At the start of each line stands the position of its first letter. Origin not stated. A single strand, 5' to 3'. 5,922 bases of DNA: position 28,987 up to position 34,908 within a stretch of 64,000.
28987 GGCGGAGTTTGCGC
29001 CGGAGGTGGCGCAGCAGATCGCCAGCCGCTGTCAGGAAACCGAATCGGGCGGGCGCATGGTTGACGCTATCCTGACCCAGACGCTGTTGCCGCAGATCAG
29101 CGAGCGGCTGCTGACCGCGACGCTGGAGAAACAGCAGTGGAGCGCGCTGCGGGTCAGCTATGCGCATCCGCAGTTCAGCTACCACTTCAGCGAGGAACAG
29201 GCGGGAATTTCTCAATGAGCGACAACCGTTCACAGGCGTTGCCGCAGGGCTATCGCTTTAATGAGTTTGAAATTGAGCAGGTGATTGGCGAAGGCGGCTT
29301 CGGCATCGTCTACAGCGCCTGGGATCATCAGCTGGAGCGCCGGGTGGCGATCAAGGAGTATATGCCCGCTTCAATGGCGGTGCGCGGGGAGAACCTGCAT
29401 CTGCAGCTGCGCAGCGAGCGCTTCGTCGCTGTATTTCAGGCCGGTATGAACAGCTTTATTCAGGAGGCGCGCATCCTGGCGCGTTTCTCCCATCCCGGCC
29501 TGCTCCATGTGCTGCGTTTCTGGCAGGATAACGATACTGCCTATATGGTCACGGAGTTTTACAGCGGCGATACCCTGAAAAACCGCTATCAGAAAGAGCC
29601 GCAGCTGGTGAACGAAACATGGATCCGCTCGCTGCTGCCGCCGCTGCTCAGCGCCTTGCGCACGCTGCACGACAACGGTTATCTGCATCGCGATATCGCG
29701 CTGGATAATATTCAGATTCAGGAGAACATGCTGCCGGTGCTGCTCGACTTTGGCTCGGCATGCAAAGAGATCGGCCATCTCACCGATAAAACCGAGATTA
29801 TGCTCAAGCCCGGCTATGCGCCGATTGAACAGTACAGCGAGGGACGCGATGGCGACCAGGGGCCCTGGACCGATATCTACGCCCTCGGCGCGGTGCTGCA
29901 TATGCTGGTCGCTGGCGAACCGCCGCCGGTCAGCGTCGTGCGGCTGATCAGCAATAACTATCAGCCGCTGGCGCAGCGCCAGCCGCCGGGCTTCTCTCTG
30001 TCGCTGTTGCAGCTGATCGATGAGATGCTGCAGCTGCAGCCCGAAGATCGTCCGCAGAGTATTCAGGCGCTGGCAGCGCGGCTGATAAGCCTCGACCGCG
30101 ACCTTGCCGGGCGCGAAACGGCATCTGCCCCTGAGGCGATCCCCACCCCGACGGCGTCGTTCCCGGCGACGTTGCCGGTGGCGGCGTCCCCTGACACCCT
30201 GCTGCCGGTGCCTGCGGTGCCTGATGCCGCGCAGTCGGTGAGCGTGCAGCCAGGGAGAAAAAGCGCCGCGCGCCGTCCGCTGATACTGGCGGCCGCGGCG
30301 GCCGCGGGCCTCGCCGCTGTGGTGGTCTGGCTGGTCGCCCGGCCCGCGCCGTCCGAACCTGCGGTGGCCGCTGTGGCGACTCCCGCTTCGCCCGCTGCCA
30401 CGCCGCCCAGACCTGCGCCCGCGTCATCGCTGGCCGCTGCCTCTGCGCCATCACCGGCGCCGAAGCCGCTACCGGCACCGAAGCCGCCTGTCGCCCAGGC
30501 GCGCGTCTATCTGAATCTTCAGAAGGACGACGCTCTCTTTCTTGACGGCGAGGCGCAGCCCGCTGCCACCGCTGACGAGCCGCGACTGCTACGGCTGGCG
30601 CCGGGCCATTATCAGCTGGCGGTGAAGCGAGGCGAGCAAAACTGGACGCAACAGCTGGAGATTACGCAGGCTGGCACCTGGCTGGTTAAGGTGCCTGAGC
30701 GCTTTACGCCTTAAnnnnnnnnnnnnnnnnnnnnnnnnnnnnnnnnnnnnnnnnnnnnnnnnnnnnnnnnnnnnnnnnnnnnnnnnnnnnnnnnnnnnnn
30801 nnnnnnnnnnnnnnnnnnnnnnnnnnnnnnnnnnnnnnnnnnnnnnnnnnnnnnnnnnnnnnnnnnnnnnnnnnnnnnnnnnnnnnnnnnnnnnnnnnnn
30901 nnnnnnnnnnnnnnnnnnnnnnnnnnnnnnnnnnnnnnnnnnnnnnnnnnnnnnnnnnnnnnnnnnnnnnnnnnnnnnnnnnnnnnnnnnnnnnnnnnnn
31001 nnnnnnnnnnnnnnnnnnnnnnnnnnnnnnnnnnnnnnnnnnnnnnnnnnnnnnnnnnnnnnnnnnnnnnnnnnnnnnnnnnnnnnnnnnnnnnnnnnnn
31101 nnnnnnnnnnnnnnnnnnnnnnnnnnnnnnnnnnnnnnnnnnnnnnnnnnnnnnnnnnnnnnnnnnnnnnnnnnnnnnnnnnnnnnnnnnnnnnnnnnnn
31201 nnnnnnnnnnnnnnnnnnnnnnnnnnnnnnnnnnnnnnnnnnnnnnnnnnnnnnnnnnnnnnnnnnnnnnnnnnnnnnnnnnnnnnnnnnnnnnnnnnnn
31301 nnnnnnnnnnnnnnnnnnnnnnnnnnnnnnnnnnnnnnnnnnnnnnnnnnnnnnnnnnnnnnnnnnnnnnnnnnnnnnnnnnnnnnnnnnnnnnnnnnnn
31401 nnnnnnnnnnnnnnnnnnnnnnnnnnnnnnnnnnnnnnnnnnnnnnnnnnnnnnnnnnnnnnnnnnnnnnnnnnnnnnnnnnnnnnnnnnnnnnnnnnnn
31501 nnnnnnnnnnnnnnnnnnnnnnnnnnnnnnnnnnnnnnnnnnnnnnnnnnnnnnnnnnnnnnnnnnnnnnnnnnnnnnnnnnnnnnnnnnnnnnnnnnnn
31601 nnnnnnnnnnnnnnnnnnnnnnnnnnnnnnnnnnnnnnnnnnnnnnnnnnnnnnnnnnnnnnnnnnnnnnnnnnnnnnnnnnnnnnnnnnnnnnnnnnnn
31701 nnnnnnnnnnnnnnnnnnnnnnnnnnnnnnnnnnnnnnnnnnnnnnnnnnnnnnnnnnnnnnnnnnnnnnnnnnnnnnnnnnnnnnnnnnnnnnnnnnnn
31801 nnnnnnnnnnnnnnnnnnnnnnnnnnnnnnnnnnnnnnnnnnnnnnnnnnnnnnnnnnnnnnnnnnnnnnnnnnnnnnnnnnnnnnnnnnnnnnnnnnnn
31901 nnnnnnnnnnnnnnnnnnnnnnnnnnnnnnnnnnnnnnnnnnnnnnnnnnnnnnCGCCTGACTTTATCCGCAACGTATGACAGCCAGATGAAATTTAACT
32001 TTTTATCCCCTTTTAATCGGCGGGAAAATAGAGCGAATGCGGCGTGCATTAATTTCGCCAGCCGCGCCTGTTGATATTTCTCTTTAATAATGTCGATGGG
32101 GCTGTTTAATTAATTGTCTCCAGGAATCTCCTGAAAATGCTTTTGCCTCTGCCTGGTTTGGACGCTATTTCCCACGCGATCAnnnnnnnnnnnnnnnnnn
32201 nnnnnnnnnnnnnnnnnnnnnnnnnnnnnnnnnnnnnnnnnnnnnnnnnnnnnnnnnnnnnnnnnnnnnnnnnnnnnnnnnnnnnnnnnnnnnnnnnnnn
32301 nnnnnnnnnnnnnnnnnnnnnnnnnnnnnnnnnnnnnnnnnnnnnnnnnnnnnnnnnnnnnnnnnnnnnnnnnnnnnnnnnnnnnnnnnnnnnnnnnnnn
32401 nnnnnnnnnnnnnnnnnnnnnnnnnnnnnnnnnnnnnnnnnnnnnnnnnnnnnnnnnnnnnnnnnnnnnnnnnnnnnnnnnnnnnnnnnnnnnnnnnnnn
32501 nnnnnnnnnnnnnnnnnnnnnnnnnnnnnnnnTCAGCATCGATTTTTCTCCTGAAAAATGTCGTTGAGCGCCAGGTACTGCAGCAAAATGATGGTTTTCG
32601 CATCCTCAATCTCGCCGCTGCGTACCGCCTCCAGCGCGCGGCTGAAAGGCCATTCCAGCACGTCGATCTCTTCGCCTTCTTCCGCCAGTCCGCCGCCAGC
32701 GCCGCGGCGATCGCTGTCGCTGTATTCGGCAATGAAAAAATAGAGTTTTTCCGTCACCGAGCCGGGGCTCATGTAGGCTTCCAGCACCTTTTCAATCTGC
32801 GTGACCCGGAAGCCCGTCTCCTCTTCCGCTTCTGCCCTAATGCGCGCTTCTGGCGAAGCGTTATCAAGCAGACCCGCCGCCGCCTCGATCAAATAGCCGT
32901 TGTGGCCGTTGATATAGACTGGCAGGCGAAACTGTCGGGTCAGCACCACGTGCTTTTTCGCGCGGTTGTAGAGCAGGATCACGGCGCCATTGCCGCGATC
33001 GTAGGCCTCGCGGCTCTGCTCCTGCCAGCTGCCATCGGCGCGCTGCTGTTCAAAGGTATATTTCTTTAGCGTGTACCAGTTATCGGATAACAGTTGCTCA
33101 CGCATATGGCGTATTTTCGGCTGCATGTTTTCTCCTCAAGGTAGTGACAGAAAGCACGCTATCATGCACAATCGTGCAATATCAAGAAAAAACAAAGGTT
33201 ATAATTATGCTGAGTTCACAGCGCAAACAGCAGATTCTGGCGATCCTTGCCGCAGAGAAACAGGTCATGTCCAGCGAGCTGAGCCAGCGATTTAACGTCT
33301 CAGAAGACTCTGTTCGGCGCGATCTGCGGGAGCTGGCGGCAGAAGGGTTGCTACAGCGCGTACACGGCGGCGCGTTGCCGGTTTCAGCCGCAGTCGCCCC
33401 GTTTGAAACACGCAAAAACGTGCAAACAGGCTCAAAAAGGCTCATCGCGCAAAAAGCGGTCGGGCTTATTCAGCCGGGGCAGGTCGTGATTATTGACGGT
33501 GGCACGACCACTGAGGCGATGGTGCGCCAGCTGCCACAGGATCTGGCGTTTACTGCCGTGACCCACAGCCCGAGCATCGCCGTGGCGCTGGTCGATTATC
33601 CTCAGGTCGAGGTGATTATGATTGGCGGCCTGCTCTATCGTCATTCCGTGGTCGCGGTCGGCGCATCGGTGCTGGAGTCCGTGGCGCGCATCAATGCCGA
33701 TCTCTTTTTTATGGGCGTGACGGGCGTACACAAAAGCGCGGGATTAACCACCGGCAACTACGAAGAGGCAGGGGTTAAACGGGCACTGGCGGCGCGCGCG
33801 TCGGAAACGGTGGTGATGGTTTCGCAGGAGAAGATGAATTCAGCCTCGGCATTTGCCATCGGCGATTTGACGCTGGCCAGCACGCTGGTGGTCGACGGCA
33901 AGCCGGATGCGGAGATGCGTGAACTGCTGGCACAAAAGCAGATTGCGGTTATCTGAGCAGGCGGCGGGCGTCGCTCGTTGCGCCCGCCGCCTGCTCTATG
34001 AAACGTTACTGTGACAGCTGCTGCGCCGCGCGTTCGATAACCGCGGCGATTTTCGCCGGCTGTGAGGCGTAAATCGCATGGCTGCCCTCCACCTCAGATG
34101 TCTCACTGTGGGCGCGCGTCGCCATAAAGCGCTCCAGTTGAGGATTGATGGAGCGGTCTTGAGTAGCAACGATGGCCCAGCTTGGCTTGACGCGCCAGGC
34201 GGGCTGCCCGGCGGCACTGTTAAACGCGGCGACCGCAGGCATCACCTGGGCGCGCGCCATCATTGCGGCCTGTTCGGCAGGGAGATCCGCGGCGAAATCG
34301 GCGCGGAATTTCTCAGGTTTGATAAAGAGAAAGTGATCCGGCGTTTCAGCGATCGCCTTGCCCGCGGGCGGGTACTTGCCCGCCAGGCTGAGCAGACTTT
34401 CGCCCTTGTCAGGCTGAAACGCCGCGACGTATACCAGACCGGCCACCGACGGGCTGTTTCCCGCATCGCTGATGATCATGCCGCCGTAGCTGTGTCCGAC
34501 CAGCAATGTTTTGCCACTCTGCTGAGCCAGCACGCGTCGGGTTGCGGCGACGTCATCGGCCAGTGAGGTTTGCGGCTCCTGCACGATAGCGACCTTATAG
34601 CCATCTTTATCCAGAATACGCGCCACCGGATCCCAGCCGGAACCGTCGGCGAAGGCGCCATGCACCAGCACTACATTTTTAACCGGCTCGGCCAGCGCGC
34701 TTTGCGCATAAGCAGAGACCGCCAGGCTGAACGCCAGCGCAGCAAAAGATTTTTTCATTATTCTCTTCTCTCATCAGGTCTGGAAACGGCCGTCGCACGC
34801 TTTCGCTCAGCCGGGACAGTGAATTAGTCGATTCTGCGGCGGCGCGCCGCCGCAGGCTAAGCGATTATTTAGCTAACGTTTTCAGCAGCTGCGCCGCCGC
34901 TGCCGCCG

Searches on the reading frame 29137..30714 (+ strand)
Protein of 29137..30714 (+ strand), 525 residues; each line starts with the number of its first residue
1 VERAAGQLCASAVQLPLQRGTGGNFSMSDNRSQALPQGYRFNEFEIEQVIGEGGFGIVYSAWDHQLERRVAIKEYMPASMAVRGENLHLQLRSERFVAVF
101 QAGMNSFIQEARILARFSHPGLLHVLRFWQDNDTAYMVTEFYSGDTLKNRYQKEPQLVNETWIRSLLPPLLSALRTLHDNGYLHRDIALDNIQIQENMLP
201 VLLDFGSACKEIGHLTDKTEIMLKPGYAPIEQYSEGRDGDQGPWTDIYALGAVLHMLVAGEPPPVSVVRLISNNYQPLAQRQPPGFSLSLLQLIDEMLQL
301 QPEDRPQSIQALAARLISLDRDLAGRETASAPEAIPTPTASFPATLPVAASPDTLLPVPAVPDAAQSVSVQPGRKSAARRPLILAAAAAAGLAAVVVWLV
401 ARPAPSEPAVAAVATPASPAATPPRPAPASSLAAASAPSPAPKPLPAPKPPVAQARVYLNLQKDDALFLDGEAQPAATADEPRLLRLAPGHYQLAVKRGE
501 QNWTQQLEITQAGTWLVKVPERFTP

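Call 48: search_protein_families(library=pfam, proteins=[window:29137-30714:+], max_evalue=0.001)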
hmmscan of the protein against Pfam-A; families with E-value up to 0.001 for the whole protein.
window:29137-30714:+ (525 aa): 2 families
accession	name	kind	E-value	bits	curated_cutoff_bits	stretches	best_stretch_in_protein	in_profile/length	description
PF00069.31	Pkinase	-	1.2e-32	113.8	31.7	1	44-314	1-260/263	Protein kinase domain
PF07714.23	PK_Tyr_Ser-Thr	-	1.4e-19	70.9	23.1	1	104-307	45-250/258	Protein tyrosine and serine/threonine kinase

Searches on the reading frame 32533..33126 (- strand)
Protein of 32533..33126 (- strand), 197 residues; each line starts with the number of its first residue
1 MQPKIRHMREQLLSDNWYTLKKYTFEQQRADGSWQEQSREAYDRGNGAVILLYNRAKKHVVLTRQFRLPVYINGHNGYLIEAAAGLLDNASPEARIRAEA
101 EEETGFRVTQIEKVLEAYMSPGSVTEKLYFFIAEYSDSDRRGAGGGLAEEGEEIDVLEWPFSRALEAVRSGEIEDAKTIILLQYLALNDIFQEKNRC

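Call 48: search_protein_families(library=pfam, proteins=[window:32533-33126:-], max_evalue=0.001)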
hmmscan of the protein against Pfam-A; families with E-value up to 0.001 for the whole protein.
window:32533-33126:- (197 aa): 1 family
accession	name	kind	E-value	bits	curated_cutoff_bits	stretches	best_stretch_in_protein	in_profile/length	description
PF00293.34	NUDIX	-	7.1e-06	26.5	21.1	1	46-159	4-112/134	NUDIX domain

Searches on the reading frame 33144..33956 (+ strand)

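Call 48: search_protein_families(library=pfam, proteins=[window:33144-33956:+], max_evalue=0.001)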
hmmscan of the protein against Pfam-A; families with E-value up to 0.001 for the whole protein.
window:33144-33956:+ (270 aa): 5 families
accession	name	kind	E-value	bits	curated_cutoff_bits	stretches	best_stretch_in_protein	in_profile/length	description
PF00455.28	DeoRC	-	5.6e-43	147.1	31.8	1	95-251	3-159/160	DeoR C terminal sensor domain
PF08220.18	HTH_DeoR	-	7.4e-15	54.9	21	1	27-78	1-52/57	DeoR-like helix-turn-helix domain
PF08279.18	HTH_11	-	4.1e-08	33.4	25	1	27-68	1-43/55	HTH domain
PF00392.27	GntR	-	1.2e-06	28.5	27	1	33-77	15-61/64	Bacterial regulatory proteins, gntR family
PF25213.1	HVO_A0261_N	-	1.9e-05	24.9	35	1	21-75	6-59/86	HVO_A0261 N-terminal domain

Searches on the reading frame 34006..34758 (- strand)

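Call 48: search_protein_families(library=pfam, proteins=[window:34006-34758:-], max_evalue=0.001)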
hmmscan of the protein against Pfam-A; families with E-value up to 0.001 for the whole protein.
window:34006-34758:- (250 aa): 4 families
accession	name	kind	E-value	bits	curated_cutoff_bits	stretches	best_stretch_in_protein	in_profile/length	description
PF12697.13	Abhydrolase_6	-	4.7e-22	80.2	26.3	1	29-239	1-216/217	Alpha/beta hydrolase family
PF12695.13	Abhydrolase_5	-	6.7e-09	36.2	27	1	29-120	2-95/164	Alpha/beta hydrolase family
PF12146.15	Hydrolase_4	-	1.2e-06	28.5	27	1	66-223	58-224/239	Serine aminopeptidase, S33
PF00561.26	Abhydrolase_1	-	0.00034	20.8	25.8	0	66-113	55-102/245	alpha/beta hydrolase fold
